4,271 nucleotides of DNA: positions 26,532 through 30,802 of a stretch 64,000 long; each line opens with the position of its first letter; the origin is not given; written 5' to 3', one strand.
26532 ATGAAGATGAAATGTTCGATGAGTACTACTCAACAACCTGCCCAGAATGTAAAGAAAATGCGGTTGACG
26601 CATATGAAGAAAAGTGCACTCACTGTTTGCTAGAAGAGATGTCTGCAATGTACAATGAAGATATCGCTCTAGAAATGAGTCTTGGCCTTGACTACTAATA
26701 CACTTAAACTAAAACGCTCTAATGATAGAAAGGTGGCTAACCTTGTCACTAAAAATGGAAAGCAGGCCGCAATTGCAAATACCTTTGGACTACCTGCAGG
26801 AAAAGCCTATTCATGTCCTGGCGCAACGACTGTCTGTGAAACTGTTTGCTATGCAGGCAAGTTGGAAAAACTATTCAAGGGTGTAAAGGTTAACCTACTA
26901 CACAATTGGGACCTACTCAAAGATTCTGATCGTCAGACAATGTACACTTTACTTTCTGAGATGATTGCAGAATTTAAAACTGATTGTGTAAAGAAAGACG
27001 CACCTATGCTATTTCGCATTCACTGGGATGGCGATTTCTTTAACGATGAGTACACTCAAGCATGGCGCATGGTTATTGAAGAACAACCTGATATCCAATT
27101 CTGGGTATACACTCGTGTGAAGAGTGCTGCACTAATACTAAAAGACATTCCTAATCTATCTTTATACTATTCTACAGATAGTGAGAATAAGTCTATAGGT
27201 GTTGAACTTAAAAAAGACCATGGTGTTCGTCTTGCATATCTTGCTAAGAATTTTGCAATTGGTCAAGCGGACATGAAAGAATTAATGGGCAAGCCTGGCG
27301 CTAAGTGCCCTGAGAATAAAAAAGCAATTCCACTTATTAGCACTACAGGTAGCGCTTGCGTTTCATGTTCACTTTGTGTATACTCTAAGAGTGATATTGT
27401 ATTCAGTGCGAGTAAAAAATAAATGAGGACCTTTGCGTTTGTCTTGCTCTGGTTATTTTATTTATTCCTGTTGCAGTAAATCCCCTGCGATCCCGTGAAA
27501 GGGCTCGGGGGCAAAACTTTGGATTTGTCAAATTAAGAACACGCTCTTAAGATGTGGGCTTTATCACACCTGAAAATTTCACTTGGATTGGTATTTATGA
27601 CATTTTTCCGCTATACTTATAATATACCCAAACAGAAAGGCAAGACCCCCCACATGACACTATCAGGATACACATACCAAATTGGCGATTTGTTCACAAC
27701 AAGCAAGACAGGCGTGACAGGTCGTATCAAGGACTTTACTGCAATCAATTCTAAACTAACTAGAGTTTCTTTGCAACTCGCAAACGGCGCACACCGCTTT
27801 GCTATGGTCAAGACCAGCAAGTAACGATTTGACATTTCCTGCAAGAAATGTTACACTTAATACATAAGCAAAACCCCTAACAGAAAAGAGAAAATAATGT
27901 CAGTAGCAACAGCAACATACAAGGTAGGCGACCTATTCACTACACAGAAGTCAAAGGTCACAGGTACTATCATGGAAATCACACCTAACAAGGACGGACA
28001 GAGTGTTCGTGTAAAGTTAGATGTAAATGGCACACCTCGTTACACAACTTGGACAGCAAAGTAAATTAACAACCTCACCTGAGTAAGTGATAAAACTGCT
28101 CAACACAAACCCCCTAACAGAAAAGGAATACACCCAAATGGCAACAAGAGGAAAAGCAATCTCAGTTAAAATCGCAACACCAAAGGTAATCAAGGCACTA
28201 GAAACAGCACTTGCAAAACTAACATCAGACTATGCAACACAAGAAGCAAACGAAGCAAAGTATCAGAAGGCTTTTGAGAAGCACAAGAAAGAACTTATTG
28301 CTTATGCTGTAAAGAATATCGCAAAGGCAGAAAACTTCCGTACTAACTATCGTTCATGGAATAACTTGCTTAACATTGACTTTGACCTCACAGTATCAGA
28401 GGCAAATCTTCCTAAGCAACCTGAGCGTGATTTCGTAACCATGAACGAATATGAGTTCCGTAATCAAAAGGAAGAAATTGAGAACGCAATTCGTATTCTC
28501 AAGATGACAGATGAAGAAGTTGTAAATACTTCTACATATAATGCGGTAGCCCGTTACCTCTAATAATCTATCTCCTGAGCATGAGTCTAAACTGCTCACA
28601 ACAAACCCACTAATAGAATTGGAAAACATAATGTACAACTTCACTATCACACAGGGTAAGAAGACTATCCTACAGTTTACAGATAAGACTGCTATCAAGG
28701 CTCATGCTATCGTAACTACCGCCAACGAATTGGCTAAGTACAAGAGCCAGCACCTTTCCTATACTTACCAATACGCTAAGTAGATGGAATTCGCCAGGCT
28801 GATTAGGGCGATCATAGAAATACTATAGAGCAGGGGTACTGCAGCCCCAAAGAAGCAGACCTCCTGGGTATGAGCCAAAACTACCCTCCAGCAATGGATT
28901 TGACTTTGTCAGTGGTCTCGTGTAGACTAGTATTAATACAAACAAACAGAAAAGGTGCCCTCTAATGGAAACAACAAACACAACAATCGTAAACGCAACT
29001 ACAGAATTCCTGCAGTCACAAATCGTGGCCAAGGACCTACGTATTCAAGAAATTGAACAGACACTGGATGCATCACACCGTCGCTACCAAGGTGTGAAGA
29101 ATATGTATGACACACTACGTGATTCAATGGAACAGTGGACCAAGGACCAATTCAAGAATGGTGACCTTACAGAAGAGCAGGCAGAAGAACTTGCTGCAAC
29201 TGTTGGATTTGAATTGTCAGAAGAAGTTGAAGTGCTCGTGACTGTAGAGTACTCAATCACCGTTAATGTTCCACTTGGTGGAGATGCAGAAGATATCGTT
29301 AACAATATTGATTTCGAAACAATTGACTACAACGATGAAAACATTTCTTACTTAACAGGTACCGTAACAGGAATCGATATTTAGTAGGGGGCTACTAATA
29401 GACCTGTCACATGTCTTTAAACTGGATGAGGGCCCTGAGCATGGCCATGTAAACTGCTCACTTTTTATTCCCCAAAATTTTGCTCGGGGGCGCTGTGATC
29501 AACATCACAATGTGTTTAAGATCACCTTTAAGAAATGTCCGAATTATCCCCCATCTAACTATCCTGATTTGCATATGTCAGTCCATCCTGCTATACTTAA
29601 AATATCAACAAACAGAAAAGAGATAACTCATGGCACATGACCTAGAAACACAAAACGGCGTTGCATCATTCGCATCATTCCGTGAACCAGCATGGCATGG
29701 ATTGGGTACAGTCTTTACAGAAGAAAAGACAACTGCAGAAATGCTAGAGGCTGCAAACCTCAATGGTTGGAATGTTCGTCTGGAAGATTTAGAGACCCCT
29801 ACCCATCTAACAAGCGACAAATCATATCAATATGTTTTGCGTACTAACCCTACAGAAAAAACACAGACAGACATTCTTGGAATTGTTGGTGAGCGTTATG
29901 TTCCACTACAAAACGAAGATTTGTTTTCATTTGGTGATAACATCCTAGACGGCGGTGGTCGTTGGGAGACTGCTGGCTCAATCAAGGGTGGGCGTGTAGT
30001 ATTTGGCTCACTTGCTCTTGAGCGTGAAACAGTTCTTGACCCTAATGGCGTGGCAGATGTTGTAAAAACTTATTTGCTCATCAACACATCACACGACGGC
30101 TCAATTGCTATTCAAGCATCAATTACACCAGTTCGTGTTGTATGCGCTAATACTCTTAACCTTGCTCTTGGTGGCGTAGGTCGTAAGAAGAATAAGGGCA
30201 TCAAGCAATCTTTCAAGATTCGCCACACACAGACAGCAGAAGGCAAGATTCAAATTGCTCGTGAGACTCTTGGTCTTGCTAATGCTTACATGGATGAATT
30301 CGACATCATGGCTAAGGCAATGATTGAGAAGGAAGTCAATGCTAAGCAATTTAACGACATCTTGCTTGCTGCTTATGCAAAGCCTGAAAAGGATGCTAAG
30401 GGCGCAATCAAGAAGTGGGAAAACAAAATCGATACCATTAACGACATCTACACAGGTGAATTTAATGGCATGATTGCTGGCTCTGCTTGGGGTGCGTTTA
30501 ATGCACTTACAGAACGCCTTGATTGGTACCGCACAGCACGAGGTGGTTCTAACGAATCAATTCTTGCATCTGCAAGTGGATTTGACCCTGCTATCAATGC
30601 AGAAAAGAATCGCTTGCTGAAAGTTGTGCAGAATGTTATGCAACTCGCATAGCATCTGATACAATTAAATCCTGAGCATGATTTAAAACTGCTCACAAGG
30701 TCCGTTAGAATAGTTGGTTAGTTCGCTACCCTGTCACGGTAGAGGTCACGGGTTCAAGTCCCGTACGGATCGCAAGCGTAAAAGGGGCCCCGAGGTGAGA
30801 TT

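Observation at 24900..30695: Repeated RNA hairpin with compensatory base changes at gene ends and right before a tRNA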

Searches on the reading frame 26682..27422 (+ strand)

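Call 55: search_protein_families(library=phrogs, proteins=[window:26682-27422:+], max_evalue=0.001)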
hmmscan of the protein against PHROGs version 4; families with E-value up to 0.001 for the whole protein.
window:26682-27422:+ (246 aa): 2 families
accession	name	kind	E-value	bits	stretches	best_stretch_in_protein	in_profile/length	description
phrog_1392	-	unknown function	7.5e-95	318.6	1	8-245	44-279/296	-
phrog_1617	-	unknown function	0.00057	20.1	1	42-170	72-196/273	-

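Call 56: search_protein_families(library=pfam, proteins=[window:26682-27422:+], max_evalue=0.01)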
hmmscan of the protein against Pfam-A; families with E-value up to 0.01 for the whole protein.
window:26682-27422:+ (246 aa): 1 family
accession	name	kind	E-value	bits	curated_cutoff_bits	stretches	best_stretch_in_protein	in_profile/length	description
PF17338.8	GP88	-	5.7e-53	180.6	24.4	1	9-233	2-228/230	Gene product 88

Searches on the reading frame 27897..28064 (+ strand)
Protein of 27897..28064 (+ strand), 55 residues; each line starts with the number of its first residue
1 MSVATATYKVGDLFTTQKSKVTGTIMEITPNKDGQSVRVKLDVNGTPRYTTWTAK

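Call 55: search_protein_families(library=phrogs, proteins=[window:27897-28064:+], max_evalue=0.001)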
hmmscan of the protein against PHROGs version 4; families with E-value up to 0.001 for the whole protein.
window:27897-28064:+ (55 aa): 0 families

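Call 56: search_protein_families(library=pfam, proteins=[window:27897-28064:+], max_evalue=0.01)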
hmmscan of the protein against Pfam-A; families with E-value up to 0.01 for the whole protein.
window:27897-28064:+ (55 aa): 1 family
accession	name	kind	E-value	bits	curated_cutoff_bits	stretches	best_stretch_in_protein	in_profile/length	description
PF23919.1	DUF7258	-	0.0046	17.5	27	1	20-43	23-46/76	Domain of unknown function (DUF7258)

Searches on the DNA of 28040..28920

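Call 40: search_rna_families(source=window, start=28040, end=28920, threshold=evalue, max_evalue=10, show_alignments=3)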
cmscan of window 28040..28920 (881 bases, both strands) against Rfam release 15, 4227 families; matches with E-value up to 10: 2.
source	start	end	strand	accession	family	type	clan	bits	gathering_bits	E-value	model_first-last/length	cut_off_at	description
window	28131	28187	+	RF01933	bxd_5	Gene; lncRNA;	-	12.4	50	3.8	1-57/57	no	Bithoraxoid conserved region 5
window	28179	28335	-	RF01946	KCNQ1OT1_1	Gene; lncRNA;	-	5.1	70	8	299-464/464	no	KCNQ1 overlapping transcript 1 conserved region 1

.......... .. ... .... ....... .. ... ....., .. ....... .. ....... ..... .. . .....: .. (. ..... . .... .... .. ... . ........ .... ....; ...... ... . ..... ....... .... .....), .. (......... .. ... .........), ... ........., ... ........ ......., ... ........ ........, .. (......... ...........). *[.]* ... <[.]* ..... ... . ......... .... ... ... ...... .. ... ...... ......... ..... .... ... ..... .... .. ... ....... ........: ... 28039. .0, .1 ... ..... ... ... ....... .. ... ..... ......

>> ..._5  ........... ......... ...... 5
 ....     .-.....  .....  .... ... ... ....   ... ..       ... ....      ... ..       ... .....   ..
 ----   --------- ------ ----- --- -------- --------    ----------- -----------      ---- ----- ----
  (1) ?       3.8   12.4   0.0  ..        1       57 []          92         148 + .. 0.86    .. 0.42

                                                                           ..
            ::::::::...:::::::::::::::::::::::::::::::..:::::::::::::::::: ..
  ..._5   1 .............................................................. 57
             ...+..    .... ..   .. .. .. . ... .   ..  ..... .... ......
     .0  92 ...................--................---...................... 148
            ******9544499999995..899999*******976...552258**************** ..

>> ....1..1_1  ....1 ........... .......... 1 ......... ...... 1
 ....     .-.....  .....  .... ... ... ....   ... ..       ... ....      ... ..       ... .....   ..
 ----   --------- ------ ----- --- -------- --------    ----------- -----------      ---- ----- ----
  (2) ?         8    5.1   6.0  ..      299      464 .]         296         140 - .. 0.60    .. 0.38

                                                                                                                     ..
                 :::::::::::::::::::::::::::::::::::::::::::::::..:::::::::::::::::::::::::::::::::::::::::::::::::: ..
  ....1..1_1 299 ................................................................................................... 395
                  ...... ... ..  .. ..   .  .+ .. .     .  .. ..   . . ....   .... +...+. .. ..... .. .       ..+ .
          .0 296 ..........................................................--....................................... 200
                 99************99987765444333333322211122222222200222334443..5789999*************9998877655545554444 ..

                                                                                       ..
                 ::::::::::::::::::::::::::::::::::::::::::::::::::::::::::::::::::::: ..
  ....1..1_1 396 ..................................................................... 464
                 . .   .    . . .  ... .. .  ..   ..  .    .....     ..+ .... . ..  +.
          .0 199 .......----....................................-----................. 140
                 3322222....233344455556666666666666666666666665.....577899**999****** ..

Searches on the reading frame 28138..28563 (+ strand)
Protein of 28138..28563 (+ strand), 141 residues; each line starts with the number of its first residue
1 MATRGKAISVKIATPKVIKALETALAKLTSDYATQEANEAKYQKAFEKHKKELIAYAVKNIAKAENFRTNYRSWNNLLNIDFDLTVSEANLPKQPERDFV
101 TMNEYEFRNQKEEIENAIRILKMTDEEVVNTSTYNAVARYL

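Call 55: search_protein_families(library=phrogs, proteins=[window:28138-28563:+], max_evalue=0.001)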
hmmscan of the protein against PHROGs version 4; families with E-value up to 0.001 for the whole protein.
window:28138-28563:+ (141 aa): 0 families

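Call 56: search_protein_families(library=pfam, proteins=[window:28138-28563:+], max_evalue=0.01)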
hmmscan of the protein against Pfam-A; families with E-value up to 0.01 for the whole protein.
window:28138-28563:+ (141 aa): 1 family
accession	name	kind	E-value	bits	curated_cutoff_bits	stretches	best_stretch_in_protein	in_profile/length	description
PF01920.25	Prefoldin_2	-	0.0063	16.9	27.6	0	10-56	56-102/106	Prefoldin subunit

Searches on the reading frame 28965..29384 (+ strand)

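Call 55: search_protein_families(library=phrogs, proteins=[window:28965-29384:+], max_evalue=0.001)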
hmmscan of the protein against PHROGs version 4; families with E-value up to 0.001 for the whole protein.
window:28965-29384:+ (139 aa): 0 families

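Call 56: search_protein_families(library=pfam, proteins=[window:28965-29384:+], max_evalue=0.01)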
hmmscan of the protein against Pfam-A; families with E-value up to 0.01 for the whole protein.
window:28965-29384:+ (139 aa): 1 family
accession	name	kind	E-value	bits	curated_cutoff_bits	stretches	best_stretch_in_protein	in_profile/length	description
PF24040.1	DUF7349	-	0.0039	17.3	27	1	67-87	26-46/50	Domain of unknown function (DUF7349)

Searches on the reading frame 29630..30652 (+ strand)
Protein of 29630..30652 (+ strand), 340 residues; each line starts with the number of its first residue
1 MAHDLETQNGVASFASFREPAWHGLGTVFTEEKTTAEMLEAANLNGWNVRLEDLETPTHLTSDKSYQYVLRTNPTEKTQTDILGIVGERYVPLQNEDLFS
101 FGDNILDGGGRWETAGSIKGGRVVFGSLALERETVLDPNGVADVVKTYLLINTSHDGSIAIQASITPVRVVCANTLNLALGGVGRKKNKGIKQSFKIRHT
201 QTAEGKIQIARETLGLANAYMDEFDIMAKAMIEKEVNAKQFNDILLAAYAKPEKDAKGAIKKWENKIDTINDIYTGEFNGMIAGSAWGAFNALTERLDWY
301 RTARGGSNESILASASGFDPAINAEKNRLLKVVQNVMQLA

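Call 12: search_dna_similar(query=window:29630-30652:+, collection=phages, mode=protein)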
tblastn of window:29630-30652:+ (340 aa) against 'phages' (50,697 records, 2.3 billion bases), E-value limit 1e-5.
Records with a match: 550; places in all: 636; records where one place covers at least 80% of the query: 485.
Best place of each record, by identity: <60% 550.
By first word of the organism name: Mycobacterium 203; Streptomyces 116; Microbacterium 55; Arthrobacter 50; Gordonia 35; Stenotrophomonas 16; uncultured 15; Rhodococcus 11; Sinorhizobium 7; CrAssphage 7; and 18 more.
By host as written in the record: Mycobacterium smegmatis mc2 155 121; Streptomyces griseus ATCC 10137 51; - 43; Mycobacterium smegmatis mc#155 37; Arthrobacter sp. ATCC 21022 33; Streptomyces lividans JI 1326 29; Microbacterium foliorum NRRL B-24224 SEA 23; Microbacterium foliorum NRRL B-24224 17; and 57 more.
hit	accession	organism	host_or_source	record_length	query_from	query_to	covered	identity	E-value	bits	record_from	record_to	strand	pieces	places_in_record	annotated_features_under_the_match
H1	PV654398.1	Streptomyces phage Riptide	Streptomyces mirabilis NRRL B-2400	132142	3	334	98%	53.8%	4e-107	349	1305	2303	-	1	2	2: hypothetical protein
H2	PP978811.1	Streptomyces phage Anedea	Streptomyces mirabilis NRRL B-2400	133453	3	334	98%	53.8%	9e-107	348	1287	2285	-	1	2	2: hypothetical protein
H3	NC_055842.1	Streptomyces phage Bmoc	Streptomyces griseofuscus ATCC 23916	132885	3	334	98%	53.5%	1e-106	347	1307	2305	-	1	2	2: hypothetical protein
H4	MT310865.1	Streptomyces phage Bmoc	Streptomyces griseofuscus ATCC 23916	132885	3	334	98%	53.5%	1e-106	347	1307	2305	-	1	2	2: hypothetical protein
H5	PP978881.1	Streptomyces phage Navo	Streptomyces lividans JI 1326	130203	3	333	97%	53.4%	2e-103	338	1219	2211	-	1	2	2: hypothetical protein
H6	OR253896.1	Streptomyces phage Persimmon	Streptomyces lividans JI 1326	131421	3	333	97%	53.4%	2e-103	338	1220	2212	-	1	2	2: hypothetical protein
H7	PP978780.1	Streptomyces phage WhereRU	Streptomyces lividans JI 1326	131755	3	333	97%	53.4%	2e-103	338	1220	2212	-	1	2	2: hypothetical protein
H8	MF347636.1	Streptomyces phage NootNoot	Streptomyces griseus ATCC 10137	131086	3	333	97%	53.1%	6e-103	337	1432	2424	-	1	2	hypothetical protein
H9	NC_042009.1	Streptomyces phage NootNoot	Streptomyces griseus ATCC 10137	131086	3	333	97%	53.1%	6e-103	337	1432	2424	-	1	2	hypothetical protein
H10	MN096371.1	Streptomyces phage Braelyn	Streptomyces griseus ATCC 10137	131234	3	333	97%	53.1%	6e-103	337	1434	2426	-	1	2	3: hypothetical protein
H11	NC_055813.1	Streptomyces phage Braelyn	Streptomyces griseus ATCC 10137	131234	3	333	97%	53.1%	6e-103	337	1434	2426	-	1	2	3: hypothetical protein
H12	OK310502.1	Streptomyces phage Bartholomune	Streptomyces lividans JI 1326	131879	3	333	97%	53.1%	6e-103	337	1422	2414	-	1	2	3: hypothetical protein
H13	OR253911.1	Streptomyces phage PinkiePie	Streptomyces lividans JI 1326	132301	3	333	97%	53.1%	6e-103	337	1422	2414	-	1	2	3: hypothetical protein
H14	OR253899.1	Streptomyces phage Liandry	Streptomyces lividans JI 1326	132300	3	333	97%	53.1%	6e-103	337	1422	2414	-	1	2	3: hypothetical protein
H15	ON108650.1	Streptomyces phage Squillium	Streptomyces lividans JI 1326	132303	3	333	97%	53.1%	6e-103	337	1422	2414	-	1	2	3: hypothetical protein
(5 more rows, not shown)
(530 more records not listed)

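Call 55: search_protein_families(library=phrogs, proteins=[window:29630-30652:+], max_evalue=0.001)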
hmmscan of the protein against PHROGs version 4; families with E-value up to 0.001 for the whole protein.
window:29630-30652:+ (340 aa): 1 family
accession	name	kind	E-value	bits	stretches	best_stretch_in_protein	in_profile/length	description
phrog_1221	-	unknown function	1e-100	338.3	1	1-338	16-349/355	-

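Call 56: search_protein_families(library=pfam, proteins=[window:29630-30652:+], max_evalue=0.01)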
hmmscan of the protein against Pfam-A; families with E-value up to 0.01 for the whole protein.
window:29630-30652:+ (340 aa): 1 family
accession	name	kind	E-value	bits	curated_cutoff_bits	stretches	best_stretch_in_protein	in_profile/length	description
PF06067.16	DUF932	-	2e-44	152.5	23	1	83-307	2-216/227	Domain of unknown function (DUF932)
